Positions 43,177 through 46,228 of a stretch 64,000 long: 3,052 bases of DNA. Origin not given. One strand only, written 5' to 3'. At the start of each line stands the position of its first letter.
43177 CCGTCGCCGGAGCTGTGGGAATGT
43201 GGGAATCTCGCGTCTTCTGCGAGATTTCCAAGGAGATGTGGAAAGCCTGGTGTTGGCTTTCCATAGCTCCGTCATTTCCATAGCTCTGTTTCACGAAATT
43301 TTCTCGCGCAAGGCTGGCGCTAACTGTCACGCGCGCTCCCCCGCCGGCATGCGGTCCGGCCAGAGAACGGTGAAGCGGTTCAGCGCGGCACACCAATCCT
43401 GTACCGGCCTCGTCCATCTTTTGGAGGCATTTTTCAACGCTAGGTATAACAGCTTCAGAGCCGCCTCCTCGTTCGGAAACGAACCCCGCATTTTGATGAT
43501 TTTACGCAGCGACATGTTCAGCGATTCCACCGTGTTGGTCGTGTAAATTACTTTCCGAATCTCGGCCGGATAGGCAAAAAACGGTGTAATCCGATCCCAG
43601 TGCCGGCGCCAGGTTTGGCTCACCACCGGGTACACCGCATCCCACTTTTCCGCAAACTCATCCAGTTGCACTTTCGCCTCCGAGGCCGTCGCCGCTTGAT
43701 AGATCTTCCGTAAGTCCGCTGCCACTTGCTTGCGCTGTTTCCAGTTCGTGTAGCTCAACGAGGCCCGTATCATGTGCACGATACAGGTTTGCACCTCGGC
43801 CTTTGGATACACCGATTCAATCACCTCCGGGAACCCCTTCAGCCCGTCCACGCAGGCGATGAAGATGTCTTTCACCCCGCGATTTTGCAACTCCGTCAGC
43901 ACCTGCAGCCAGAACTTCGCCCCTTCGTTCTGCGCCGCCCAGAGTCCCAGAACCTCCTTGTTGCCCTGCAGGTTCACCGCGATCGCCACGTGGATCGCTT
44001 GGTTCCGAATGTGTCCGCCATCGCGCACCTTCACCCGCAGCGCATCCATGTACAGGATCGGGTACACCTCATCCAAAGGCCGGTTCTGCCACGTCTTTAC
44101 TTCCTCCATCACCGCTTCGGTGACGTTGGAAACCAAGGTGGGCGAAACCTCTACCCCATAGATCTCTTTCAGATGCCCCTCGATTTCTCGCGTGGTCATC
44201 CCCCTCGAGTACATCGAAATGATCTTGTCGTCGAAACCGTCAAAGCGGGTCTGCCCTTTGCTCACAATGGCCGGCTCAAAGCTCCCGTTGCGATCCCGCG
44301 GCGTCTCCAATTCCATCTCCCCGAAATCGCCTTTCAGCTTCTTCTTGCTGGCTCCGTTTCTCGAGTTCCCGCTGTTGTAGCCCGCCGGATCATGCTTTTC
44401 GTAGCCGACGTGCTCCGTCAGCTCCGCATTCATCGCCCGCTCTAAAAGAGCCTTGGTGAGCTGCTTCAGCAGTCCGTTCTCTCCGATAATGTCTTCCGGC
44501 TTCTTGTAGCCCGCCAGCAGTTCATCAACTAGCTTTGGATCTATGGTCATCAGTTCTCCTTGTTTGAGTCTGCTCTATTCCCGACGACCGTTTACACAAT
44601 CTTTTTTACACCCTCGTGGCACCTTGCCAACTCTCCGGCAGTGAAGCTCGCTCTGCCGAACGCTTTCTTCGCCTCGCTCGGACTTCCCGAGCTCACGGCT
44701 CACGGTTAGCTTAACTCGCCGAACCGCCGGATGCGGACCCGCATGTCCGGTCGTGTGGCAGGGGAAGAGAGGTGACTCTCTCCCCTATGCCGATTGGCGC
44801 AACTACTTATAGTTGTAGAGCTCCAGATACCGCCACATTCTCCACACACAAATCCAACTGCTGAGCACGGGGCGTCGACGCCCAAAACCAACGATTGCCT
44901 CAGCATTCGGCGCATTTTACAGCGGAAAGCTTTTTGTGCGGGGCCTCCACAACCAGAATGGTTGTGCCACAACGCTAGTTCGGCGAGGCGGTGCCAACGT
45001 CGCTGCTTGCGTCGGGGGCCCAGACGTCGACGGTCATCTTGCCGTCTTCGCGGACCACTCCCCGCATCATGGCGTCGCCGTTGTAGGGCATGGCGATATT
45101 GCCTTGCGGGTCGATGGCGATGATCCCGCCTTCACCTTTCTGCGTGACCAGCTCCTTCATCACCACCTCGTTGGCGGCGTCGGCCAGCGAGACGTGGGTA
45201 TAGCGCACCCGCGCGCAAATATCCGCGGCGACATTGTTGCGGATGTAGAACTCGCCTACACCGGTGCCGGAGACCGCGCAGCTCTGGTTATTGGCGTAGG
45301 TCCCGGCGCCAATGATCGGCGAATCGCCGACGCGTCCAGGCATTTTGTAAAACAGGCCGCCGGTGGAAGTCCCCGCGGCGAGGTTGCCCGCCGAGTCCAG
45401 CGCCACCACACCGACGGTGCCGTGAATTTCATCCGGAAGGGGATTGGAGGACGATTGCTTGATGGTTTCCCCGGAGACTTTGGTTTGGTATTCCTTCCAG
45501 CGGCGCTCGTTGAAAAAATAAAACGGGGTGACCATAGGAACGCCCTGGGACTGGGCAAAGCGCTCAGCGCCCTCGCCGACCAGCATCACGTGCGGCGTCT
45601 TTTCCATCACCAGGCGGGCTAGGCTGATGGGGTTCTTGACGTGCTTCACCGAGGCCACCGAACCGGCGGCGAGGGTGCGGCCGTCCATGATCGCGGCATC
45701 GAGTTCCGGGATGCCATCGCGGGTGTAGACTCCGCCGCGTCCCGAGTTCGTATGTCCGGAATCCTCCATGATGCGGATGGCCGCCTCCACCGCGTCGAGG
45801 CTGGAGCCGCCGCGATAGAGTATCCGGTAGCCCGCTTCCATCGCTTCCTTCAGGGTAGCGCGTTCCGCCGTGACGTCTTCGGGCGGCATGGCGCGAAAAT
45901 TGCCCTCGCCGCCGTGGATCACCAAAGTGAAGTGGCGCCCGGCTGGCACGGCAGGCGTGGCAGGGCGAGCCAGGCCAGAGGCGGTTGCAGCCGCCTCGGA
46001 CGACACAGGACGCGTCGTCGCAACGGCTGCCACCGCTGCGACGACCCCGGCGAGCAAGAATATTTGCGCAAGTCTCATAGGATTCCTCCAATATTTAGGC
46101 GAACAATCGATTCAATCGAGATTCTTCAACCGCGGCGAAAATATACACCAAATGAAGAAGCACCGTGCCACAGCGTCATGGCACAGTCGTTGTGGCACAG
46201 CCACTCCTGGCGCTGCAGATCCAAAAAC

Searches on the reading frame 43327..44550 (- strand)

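Call 73: search_protein_families(library=pfam, proteins=[window:43327-44550:-], max_evalue=0.00001)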
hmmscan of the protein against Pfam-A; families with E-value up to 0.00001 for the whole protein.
window:43327-44550:- (407 aa): 1 family
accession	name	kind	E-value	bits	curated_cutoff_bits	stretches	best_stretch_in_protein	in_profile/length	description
PF00872.24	Transposase_mut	-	2.8e-128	428.5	21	1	16-381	14-378/379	Transposase, Mutator family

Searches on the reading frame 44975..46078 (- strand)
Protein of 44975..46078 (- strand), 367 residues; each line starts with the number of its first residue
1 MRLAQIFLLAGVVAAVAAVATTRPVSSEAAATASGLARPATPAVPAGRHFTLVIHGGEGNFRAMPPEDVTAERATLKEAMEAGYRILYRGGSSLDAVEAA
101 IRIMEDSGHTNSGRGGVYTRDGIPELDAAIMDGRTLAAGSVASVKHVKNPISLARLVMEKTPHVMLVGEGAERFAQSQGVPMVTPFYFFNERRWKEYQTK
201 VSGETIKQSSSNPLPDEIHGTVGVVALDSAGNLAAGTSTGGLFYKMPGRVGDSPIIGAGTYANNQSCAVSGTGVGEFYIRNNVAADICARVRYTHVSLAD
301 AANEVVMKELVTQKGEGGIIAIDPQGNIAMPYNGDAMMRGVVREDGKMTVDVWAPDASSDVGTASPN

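Call 73: search_protein_families(library=pfam, proteins=[window:44975-46078:-], max_evalue=0.00001)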
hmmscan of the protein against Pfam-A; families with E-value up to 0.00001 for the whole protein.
window:44975-46078:- (367 aa): 1 family
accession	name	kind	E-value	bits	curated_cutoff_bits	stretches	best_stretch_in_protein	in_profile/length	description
PF01112.23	Asparaginase_2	-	3.8e-108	361.7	27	1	51-350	2-306/309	Asparaginase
